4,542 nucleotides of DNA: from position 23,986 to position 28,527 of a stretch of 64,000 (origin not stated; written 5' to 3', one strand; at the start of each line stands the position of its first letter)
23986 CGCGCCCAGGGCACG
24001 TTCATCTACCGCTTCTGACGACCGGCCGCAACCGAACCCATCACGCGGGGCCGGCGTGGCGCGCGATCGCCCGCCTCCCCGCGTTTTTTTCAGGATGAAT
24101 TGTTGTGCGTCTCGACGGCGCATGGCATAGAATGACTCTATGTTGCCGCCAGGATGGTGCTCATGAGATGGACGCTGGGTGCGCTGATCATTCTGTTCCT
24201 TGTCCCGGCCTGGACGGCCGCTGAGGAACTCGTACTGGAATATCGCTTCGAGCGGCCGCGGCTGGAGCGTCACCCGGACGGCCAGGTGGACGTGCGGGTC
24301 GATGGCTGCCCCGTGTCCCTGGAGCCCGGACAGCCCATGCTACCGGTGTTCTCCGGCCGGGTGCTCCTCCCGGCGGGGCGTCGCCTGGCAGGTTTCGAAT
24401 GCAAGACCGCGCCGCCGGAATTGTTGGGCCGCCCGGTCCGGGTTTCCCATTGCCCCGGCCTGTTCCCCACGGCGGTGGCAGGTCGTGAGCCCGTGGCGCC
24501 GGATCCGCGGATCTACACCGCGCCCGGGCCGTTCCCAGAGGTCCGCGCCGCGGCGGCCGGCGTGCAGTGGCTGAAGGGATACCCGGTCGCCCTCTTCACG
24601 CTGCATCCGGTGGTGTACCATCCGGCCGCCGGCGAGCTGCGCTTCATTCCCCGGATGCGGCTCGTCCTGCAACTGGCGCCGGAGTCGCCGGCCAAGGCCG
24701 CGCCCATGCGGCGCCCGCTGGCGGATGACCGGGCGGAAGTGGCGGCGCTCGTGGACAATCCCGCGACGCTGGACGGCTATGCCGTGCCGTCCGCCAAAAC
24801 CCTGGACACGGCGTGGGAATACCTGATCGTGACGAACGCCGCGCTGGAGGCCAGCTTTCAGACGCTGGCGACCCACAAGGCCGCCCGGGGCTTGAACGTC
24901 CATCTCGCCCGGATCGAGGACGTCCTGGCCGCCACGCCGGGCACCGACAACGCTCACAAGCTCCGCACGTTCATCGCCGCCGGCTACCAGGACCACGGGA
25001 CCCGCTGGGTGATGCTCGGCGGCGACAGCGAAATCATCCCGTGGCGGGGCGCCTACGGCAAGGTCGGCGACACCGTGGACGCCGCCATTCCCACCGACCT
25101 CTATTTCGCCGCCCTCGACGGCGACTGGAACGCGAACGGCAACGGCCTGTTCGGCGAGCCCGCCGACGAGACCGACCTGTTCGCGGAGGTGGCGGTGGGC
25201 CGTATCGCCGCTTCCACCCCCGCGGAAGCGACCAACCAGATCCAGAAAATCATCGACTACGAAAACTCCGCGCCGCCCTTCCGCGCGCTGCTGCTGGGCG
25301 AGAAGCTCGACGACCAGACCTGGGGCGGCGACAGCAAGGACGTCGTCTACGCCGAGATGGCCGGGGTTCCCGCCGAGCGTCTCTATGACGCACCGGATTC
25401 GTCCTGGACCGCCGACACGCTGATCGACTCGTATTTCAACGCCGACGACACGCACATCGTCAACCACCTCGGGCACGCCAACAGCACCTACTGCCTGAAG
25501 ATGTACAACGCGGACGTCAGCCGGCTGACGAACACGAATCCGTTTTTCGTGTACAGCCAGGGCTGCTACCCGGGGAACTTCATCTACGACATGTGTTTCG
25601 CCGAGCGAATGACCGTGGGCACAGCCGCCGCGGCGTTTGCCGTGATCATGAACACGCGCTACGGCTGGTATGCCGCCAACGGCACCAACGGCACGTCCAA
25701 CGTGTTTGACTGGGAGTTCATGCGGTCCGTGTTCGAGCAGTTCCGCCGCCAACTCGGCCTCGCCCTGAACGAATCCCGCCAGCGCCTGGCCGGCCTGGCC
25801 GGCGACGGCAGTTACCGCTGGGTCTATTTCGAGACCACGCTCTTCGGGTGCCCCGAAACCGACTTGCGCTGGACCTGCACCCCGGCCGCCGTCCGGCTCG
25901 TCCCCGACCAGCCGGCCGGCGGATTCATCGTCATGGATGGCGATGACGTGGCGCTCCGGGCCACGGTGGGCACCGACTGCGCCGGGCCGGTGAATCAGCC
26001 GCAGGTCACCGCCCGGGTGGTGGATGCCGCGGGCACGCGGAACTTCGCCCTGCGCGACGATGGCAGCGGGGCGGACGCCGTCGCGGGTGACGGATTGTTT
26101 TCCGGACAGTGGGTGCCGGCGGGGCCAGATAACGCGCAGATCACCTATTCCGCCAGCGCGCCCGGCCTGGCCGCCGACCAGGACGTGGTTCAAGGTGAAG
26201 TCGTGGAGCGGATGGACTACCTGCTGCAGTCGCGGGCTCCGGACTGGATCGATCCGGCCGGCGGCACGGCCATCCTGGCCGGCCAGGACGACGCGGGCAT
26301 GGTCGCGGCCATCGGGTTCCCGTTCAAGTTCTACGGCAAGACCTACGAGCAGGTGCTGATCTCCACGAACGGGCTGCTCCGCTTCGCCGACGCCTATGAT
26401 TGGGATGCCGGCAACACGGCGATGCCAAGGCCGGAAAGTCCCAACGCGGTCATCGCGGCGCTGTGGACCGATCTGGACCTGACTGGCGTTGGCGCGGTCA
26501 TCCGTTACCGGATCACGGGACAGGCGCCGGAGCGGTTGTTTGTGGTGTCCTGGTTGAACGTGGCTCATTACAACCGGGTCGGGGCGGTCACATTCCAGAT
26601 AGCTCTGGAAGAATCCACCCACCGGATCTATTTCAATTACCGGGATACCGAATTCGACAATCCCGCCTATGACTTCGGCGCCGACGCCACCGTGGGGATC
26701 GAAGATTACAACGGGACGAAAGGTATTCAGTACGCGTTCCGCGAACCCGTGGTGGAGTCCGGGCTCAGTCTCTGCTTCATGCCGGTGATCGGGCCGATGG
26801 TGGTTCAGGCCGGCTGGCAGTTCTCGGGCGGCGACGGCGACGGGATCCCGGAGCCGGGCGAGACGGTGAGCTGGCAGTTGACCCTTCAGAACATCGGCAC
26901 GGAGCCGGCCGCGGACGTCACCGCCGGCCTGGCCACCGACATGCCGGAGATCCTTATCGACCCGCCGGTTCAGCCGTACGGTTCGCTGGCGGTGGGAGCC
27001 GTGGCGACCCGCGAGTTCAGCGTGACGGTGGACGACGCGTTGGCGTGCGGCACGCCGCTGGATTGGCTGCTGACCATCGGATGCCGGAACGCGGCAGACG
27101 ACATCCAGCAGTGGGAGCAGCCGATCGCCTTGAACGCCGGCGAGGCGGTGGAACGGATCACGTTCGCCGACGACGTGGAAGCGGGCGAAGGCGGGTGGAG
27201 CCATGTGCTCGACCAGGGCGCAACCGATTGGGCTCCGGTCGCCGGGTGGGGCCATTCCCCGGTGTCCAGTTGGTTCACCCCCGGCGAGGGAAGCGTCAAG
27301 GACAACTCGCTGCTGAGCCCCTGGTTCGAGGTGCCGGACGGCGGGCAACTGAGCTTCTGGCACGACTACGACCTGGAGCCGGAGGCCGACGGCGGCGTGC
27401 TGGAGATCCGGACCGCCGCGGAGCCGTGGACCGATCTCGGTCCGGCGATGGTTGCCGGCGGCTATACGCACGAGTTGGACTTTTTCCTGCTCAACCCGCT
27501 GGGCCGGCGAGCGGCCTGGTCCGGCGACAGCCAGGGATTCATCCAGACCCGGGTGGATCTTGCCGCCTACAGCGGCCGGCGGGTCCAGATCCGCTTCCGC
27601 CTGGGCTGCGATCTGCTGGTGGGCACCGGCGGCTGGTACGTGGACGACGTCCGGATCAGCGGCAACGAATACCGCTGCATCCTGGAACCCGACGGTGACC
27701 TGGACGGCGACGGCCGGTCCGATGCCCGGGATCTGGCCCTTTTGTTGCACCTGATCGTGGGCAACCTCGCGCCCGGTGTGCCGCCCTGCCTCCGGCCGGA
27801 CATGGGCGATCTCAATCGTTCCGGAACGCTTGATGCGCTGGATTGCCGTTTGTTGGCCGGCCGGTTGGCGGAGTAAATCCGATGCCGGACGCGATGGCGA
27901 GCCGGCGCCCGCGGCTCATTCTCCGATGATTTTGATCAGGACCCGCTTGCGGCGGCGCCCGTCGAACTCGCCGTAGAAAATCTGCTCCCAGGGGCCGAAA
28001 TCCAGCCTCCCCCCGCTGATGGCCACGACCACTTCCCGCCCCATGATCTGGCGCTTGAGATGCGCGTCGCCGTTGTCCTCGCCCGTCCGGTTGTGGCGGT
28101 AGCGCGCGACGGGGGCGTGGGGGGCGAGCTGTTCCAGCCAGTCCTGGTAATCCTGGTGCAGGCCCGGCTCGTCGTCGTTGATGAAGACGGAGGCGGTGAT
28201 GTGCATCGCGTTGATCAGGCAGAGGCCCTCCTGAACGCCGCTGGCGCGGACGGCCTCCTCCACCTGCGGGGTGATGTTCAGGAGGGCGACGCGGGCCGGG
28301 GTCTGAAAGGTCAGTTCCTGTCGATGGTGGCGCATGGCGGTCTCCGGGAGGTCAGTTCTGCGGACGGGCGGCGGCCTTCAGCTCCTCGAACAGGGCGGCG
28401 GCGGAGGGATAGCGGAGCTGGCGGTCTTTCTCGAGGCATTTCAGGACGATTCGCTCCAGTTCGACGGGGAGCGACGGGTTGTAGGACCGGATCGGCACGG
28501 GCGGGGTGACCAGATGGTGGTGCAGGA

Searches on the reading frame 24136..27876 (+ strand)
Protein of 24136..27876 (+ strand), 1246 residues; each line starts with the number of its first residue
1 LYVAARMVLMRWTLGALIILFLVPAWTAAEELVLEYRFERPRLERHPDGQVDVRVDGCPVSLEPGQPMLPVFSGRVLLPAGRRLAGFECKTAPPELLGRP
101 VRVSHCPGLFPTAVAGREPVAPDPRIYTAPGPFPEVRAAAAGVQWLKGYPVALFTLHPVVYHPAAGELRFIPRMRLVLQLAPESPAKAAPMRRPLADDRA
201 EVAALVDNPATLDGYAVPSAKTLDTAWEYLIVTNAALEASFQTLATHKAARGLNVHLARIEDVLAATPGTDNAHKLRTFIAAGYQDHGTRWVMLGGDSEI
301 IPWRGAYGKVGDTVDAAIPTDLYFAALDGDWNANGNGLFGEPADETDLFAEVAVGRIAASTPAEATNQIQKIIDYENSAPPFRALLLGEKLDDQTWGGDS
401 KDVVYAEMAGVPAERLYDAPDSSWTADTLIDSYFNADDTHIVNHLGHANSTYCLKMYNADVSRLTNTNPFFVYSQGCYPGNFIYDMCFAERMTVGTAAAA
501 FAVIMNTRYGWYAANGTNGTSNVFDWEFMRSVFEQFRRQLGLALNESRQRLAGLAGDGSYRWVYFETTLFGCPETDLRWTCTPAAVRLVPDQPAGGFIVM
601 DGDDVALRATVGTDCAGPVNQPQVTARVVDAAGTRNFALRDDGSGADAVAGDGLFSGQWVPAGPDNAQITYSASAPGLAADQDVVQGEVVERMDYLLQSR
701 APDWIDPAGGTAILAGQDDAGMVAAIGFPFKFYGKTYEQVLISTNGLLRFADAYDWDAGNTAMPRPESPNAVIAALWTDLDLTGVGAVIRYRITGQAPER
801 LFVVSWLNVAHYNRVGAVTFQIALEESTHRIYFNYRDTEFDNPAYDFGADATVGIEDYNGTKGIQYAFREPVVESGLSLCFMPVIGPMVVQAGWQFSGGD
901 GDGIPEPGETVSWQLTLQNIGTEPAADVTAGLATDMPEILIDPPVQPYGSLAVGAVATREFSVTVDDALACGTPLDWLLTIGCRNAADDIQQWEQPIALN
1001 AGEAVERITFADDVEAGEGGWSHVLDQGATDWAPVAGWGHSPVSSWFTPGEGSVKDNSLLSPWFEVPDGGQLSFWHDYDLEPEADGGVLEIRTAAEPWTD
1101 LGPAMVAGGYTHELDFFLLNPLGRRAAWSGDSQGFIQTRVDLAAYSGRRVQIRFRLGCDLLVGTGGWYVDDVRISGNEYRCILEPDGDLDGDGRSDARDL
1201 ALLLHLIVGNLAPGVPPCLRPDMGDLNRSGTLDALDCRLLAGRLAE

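Call 14: search_protein_families(library=ncbifam, proteins=[window:24136-27876:+], max_evalue=0.00001)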
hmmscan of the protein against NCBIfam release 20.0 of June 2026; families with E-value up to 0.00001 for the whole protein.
window:24136-27876:+ (1246 aa): 4 families
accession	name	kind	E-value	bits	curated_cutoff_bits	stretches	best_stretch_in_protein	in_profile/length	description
NF038112.1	myxo_dep_M36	subfamily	3.9e-27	93.9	1500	1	897-1177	873-1169/1604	myxosortase-dependent M36 family metallopeptidase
NF038111.1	rhom_dep_M36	equivalog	3.1e-15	54.7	1700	1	1071-1176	1055-1165/1315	rhombosortase-dependent M36 family metallopeptidase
NF033707.1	T9SS_sortase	equivalog_domain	2e-09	35.7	420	0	320-379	475-523/1095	type IX secretion system sortase PorU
NF041940.1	choice_anch_X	domain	3.2e-07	30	25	1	638-663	2-27/37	choice-of-anchor X domain-containing protein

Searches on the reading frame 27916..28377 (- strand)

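Call 14: search_protein_families(library=ncbifam, proteins=[window:27916-28377:-], max_evalue=0.00001)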
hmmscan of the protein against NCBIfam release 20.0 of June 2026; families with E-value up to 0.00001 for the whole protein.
window:27916-28377:- (153 aa): 1 family
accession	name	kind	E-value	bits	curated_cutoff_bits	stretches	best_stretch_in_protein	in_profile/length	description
TIGR00149.1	TIGR00149_YjbQ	hypoth_equivalog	4.9e-31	107.2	67.75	1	20-153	1-132/132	secondary thiamine-phosphate synthase enzyme YjbQ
